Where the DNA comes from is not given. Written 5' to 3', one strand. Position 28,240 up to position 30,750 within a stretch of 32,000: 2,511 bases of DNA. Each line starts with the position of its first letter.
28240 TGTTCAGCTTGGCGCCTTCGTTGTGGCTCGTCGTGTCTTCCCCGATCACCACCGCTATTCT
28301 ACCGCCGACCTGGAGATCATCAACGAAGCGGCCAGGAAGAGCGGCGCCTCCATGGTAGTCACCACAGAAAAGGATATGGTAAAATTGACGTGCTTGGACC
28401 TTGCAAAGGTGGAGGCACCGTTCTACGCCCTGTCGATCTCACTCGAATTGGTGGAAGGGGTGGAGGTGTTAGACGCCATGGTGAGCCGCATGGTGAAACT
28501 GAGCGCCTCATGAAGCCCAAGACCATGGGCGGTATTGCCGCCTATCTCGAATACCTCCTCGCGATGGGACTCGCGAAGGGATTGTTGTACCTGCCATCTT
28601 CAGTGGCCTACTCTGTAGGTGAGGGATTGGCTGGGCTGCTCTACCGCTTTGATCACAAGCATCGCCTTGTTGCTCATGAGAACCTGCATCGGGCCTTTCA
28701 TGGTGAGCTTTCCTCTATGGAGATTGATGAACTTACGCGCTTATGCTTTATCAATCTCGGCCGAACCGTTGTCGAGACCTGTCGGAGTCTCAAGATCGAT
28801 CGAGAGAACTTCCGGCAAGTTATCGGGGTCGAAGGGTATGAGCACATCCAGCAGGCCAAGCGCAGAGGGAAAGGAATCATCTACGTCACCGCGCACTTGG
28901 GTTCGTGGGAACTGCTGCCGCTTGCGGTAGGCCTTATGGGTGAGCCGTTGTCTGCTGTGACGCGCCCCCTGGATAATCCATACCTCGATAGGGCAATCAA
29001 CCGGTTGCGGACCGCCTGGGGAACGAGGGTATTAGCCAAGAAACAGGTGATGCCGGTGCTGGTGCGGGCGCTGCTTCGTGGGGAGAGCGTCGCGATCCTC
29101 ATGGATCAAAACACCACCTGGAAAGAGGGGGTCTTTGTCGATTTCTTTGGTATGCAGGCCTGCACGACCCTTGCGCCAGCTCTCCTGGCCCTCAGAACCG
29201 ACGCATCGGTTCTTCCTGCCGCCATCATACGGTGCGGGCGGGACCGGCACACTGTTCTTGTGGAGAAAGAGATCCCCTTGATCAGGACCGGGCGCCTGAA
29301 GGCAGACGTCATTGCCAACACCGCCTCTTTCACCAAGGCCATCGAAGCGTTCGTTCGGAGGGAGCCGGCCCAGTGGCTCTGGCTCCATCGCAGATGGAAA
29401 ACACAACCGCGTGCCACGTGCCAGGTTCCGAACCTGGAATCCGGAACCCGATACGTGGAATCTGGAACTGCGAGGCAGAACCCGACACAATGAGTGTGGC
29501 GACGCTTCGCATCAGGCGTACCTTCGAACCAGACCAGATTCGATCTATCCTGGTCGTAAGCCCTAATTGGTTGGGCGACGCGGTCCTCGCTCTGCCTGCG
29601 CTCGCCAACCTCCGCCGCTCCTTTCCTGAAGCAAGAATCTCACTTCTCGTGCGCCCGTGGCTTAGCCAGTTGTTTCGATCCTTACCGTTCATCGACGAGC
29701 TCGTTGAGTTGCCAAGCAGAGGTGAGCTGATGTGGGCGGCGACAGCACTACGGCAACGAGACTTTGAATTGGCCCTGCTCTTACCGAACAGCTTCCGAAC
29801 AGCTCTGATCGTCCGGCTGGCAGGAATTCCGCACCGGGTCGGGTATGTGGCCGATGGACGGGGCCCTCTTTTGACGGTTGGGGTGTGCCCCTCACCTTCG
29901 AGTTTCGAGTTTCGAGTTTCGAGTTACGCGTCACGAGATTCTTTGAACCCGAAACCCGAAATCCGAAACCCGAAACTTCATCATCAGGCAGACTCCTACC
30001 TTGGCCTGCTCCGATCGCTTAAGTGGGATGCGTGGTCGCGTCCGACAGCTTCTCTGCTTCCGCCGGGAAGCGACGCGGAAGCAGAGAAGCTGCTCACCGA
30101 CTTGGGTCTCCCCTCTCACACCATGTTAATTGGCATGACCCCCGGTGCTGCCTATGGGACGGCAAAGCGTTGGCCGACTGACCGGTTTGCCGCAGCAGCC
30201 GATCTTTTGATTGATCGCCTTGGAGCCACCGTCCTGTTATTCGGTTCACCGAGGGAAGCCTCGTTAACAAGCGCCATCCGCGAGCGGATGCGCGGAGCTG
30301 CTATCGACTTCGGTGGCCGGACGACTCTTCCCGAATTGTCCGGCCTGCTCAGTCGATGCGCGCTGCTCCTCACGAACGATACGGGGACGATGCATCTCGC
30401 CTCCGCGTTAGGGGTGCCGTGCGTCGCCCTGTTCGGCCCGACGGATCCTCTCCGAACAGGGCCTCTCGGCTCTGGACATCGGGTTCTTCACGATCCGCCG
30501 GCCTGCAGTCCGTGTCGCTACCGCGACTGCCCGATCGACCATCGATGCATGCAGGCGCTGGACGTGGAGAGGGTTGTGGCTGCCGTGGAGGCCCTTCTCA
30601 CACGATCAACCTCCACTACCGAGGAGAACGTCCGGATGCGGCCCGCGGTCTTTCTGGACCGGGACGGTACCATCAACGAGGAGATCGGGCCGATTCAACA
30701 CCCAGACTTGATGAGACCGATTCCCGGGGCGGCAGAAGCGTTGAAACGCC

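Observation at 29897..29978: The same element inserted in frame in the GT9 heptosyltransferase domain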

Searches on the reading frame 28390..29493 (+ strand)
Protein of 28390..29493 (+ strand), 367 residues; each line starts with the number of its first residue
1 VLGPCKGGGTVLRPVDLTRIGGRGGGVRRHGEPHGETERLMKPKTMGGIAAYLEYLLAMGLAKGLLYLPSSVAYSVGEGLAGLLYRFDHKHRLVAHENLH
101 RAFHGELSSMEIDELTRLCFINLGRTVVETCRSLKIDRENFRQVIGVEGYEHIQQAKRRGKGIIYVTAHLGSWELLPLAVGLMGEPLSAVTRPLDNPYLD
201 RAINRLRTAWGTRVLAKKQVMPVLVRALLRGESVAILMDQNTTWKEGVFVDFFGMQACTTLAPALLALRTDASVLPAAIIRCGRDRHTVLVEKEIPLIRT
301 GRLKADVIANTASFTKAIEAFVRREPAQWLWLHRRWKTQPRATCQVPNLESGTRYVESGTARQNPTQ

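Call 13: search_protein_families(library=pfam, proteins=[window:28390-29493:+])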
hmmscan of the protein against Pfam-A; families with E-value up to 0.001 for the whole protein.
window:28390-29493:+ (367 aa): 1 family
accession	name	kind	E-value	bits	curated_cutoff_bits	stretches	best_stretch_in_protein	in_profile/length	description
PF03279.18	Lip_A_acyltrans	-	9.3e-56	189.6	22.3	1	56-338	17-295/295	Bacterial lipid A biosynthesis acyltransferase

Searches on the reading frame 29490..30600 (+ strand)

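Call 14: search_solved_structures(query=window:29490-30600:+, show_alignments=3, max_evalue=0.001)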
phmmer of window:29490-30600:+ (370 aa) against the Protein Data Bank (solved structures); distinct sequences matched with E-value up to 0.001: 5.
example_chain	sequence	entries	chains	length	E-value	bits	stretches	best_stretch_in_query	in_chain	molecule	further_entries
1psw_A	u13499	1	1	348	1.6e-39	139.2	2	184-367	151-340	ADP-HEPTOSE LPS HEPTOSYLTRANSFERASE II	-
3tov_A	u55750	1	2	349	2.2e-29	105.9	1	19-333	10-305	Glycosyl transferase family 9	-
6dfe_A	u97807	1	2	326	2.4e-09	40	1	161-336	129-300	ADP-heptose--LPS heptosyltransferase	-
2gt1_A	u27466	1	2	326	2.4e-09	40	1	161-336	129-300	Lipopolysaccharide heptosyltransferase-1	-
2h1f_A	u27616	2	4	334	2.7e-09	39.8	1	190-336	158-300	Lipopolysaccharide heptosyltransferase-1 | Lipopolysaccharide heptosyltransferase 1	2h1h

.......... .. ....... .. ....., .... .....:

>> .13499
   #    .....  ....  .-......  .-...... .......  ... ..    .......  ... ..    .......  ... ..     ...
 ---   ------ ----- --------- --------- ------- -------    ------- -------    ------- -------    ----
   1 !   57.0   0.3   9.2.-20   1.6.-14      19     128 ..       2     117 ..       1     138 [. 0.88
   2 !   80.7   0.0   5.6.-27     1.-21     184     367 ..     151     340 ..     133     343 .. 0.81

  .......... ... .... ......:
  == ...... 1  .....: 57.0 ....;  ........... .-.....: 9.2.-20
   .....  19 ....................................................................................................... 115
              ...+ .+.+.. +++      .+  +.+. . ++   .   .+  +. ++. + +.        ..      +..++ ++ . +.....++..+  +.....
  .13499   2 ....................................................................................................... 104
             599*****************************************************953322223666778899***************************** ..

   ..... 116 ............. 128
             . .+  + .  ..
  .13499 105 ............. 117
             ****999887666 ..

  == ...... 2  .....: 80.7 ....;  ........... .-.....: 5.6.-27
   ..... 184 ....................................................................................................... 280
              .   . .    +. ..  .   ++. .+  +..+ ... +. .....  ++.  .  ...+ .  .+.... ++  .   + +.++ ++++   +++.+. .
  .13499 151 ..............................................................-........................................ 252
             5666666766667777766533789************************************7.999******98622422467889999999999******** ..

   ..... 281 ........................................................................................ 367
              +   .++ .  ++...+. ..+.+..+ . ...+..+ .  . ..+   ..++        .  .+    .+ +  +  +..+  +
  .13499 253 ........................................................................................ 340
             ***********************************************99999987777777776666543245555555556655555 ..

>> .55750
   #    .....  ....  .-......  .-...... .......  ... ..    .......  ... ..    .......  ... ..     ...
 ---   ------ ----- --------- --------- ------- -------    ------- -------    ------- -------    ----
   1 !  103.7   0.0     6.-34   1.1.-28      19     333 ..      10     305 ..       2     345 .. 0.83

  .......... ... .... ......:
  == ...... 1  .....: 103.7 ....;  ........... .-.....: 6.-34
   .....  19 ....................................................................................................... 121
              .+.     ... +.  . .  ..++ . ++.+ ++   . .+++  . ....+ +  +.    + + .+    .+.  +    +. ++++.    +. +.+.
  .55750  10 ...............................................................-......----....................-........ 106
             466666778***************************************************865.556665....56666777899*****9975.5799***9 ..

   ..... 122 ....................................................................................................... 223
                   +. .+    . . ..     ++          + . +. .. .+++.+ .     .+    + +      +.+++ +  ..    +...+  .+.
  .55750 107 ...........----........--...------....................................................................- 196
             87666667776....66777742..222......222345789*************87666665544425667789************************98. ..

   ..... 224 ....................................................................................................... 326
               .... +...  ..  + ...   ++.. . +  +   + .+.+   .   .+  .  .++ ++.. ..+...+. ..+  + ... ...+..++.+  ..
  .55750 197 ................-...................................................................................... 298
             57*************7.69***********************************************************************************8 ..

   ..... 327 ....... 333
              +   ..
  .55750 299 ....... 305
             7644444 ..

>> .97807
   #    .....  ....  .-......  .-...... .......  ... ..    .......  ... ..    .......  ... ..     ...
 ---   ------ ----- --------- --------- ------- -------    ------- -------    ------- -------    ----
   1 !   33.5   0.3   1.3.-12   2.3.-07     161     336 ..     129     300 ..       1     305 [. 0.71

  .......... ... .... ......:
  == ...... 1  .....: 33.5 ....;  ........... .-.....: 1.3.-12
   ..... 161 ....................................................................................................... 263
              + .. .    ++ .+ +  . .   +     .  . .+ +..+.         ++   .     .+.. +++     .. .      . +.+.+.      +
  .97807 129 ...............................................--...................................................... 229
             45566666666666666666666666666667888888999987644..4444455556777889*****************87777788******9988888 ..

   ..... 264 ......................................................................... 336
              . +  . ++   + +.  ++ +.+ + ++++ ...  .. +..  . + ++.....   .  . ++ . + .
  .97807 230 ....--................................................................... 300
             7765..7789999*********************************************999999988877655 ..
